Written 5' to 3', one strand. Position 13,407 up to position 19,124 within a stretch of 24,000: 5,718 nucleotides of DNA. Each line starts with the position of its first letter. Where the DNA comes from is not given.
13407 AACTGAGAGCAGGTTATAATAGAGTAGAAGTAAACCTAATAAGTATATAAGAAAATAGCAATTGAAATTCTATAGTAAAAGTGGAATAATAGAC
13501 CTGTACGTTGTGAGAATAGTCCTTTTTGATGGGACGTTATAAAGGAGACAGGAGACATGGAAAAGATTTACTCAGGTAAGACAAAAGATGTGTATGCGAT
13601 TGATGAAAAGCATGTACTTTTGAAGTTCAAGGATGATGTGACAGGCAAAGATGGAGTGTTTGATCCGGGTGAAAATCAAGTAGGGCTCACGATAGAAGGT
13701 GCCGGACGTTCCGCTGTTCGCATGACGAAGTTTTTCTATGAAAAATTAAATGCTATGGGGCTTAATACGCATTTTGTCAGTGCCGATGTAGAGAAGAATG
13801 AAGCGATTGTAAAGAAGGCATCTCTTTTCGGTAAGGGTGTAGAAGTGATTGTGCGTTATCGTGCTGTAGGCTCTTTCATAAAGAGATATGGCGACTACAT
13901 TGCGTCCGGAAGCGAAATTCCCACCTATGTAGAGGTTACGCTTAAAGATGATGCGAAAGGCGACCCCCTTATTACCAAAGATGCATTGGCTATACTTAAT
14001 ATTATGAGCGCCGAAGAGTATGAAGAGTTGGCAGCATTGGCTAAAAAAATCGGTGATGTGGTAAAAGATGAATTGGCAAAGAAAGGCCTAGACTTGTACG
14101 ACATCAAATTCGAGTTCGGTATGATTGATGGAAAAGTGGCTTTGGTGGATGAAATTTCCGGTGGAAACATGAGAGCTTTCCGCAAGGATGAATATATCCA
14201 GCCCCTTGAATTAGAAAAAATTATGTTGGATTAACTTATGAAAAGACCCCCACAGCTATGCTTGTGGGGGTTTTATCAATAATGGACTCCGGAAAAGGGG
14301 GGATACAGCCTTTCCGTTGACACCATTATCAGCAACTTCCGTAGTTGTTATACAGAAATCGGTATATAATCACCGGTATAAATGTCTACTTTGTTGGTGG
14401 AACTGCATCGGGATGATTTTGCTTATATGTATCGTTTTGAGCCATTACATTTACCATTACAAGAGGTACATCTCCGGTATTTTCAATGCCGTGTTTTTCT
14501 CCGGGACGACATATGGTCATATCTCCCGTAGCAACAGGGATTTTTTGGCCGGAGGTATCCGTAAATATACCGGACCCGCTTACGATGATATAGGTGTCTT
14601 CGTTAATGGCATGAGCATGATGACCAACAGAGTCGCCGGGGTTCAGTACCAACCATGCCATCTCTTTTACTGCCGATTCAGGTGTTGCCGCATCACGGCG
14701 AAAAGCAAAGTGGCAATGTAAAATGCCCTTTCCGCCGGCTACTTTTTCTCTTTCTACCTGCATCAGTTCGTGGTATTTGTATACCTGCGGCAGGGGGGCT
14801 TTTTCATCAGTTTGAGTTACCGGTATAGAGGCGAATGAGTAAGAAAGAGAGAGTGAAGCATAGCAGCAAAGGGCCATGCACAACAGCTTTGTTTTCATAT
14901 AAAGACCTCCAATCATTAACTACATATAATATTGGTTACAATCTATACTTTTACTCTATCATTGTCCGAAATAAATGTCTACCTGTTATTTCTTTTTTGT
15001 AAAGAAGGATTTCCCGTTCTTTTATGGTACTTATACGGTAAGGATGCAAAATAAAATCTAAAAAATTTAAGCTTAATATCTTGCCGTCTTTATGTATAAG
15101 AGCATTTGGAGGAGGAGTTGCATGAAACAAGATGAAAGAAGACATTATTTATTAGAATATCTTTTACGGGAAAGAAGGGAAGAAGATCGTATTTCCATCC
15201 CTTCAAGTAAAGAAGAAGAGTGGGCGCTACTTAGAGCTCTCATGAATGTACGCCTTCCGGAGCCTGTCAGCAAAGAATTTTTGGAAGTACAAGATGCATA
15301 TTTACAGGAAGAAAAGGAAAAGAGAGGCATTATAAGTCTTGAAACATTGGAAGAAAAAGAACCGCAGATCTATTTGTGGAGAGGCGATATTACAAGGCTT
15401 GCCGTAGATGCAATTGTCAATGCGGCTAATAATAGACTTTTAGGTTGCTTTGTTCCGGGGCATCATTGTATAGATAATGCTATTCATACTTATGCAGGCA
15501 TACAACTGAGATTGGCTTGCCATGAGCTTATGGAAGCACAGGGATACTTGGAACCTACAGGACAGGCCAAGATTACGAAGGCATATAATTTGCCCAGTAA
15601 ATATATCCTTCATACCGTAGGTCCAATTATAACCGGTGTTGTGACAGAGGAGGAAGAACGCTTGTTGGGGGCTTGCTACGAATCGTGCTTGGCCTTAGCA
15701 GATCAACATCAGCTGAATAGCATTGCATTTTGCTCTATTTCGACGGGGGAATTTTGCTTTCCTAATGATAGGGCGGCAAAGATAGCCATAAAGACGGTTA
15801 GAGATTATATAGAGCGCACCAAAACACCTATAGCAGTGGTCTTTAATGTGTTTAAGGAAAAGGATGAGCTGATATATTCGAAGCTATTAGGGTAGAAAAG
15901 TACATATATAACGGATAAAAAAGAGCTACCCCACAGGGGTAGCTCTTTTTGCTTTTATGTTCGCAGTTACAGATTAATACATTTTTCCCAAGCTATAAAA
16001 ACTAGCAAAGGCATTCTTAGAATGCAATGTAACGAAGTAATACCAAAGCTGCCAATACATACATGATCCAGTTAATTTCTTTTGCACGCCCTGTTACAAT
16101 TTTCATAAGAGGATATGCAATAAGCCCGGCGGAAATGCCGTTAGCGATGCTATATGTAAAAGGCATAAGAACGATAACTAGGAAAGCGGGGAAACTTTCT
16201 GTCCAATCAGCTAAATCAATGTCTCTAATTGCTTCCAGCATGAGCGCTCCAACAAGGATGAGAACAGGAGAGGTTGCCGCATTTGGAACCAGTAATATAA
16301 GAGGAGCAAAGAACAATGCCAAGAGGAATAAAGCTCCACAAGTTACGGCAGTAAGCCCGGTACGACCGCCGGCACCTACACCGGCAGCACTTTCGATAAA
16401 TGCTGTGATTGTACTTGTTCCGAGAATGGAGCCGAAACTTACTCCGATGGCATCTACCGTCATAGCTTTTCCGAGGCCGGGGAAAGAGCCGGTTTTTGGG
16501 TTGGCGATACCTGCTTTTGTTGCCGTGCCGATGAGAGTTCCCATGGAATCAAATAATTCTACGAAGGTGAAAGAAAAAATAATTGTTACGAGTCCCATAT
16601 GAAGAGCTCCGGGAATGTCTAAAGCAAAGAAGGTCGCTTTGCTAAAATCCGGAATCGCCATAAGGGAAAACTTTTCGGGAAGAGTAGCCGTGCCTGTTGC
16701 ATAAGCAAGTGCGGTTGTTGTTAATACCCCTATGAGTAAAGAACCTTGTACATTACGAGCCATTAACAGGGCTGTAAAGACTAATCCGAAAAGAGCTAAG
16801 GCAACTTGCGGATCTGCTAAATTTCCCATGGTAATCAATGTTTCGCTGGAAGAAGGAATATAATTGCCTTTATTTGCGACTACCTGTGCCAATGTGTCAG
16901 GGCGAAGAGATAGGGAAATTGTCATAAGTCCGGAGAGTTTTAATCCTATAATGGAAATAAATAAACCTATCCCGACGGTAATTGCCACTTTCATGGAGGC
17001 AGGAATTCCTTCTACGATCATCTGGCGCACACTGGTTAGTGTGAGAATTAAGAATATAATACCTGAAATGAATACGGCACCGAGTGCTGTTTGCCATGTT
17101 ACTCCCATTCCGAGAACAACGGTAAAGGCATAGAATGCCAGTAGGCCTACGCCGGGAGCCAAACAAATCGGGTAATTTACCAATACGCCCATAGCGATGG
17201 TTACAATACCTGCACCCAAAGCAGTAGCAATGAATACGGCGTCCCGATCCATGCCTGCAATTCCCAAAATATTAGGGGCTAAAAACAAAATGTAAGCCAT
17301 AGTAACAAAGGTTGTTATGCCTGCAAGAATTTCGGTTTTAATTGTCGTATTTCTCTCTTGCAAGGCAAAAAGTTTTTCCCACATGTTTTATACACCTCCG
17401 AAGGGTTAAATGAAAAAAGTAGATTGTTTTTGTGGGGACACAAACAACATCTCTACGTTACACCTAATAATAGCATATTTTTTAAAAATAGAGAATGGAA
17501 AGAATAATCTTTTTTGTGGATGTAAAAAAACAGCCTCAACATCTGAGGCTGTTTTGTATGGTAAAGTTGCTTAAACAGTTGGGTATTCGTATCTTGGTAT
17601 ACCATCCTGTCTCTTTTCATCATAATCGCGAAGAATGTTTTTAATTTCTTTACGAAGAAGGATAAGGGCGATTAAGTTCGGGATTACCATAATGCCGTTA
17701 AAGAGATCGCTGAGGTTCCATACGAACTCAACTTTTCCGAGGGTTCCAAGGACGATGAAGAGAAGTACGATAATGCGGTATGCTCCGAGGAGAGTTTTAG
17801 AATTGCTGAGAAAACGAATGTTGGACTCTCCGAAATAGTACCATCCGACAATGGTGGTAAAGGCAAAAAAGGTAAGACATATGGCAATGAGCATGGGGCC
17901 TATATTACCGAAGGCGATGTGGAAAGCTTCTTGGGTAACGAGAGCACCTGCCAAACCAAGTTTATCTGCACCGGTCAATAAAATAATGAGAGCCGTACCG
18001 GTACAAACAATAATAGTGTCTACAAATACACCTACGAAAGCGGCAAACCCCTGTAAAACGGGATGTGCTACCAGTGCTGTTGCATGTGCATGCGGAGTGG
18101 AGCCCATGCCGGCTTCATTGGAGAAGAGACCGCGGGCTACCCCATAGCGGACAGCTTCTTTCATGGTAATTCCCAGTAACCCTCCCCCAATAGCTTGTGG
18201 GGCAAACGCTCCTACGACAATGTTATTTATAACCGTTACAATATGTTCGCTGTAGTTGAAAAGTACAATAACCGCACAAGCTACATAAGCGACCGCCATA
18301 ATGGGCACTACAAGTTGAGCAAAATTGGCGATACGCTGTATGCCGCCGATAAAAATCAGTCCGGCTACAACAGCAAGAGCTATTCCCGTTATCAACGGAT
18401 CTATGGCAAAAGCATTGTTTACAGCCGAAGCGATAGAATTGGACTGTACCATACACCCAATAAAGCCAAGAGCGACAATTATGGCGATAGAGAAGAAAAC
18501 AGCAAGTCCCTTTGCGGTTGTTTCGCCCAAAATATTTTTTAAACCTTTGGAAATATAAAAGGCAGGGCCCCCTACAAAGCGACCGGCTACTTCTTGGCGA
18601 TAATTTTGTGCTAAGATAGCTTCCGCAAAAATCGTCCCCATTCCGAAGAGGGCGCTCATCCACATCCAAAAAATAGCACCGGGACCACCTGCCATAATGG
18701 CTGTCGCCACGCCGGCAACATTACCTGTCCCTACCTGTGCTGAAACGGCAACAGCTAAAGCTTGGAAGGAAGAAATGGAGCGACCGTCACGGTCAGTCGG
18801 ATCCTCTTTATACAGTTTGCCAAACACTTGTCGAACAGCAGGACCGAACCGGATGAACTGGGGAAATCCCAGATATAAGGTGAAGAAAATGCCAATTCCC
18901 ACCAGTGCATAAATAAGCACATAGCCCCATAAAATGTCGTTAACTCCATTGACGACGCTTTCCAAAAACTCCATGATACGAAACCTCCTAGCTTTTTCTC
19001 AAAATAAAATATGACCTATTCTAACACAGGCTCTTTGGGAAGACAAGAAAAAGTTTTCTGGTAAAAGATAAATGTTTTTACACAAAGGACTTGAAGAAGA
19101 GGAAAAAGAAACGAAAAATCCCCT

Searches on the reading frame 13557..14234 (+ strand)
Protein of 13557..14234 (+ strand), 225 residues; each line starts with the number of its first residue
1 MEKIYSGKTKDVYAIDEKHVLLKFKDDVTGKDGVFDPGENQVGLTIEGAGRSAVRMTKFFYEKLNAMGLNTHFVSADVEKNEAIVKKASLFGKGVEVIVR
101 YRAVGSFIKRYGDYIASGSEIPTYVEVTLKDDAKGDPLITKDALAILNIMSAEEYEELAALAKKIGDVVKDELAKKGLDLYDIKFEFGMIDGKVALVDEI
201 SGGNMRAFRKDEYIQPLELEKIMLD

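Call 7: search_protein_families(library=pfam, proteins=[window:13557-14234:+], max_evalue=0.001)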
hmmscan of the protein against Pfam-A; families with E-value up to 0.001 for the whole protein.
window:13557-14234:+ (225 aa): 1 family
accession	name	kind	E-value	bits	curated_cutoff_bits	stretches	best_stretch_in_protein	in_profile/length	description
PF01259.24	SAICAR_synt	-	4.5e-41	141.6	20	1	3-214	1-203/233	SAICAR synthetase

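Call 90: list_cluster_members(proteins=[window:13557-14231:+, window:17574-18974:-, window:6611-8029:+])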
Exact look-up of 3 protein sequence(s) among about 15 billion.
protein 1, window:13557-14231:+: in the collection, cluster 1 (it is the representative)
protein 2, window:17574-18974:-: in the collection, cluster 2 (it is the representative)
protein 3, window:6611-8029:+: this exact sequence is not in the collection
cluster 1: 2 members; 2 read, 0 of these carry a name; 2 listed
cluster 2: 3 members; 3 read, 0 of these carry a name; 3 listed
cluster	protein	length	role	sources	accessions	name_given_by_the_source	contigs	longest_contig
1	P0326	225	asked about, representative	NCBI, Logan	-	-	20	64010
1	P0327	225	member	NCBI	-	-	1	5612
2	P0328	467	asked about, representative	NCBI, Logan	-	-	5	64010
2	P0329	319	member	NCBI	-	-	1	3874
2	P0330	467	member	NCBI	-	-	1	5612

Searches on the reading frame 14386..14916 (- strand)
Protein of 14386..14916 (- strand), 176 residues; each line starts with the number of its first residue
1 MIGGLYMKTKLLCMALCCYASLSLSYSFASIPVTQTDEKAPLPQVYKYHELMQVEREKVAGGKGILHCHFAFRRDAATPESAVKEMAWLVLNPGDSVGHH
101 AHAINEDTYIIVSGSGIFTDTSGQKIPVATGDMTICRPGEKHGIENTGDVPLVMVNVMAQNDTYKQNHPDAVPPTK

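Call 8: search_protein_families(library=pfam, proteins=[window:14386-14916:-], max_evalue=0.001)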
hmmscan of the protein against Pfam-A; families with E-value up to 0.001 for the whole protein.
window:14386-14916:- (176 aa): 3 families
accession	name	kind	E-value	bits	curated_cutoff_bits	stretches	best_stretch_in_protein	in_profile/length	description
PF07883.17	Cupin_2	-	2.3e-13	50.1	27.2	1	89-157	3-69/70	Cupin domain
PF14667.12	Polysacc_synt_C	-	0.00015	22.3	28.7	1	87-171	21-110/111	Polysaccharide biosynthesis C-terminal domain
PF01050.24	MannoseP_isomer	-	0.00016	22.3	23.6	1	88-159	32-102/116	Mannose-6-phosphate isomerase C-terminal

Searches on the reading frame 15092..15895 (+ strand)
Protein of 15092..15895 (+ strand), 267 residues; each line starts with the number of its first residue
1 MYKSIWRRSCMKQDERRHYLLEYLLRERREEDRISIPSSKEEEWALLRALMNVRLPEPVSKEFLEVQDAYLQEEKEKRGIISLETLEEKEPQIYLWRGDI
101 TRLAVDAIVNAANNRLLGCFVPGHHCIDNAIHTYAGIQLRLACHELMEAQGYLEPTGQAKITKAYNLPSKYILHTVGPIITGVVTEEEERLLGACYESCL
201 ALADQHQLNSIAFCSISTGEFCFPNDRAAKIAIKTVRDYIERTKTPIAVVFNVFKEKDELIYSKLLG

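Call 8: search_protein_families(library=pfam, proteins=[window:15092-15895:+], max_evalue=0.001)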
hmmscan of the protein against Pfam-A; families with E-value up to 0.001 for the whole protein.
window:15092-15895:+ (267 aa): 1 family
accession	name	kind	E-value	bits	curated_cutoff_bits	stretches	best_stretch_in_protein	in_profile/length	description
PF01661.27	Macro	-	1.1e-37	129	22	1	109-232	1-118/118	Macro domain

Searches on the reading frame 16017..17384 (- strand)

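Call 8: search_protein_families(library=pfam, proteins=[window:16017-17384:-], max_evalue=0.001)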
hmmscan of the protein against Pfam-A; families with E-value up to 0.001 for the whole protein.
window:16017-17384:- (455 aa): 1 family
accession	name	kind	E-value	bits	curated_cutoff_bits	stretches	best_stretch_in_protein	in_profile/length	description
PF00860.26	Xan_ur_permease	-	1.2e-40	139.9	27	1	18-416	3-386/389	Permease family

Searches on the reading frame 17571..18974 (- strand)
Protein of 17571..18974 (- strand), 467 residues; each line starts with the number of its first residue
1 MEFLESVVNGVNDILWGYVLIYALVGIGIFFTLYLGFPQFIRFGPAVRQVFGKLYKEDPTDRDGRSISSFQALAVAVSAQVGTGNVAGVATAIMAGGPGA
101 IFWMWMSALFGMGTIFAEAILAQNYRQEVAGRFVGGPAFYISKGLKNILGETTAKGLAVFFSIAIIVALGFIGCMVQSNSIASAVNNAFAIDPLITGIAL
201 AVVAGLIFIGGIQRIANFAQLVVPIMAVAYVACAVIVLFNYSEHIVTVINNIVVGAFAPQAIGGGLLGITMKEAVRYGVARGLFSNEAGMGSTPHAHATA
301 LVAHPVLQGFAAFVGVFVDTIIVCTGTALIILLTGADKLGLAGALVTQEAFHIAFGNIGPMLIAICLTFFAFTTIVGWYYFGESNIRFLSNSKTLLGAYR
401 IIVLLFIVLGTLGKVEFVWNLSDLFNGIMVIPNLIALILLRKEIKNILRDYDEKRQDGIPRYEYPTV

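Call 8: search_protein_families(library=pfam, proteins=[window:17571-18974:-], max_evalue=0.001)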
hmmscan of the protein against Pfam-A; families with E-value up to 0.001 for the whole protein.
window:17571-18974:- (467 aa): 1 family
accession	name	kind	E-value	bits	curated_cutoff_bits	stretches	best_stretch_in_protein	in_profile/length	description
PF01235.23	Na_Ala_symp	-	9.1e-142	473.4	24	1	61-458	7-386/392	Sodium:alanine symporter family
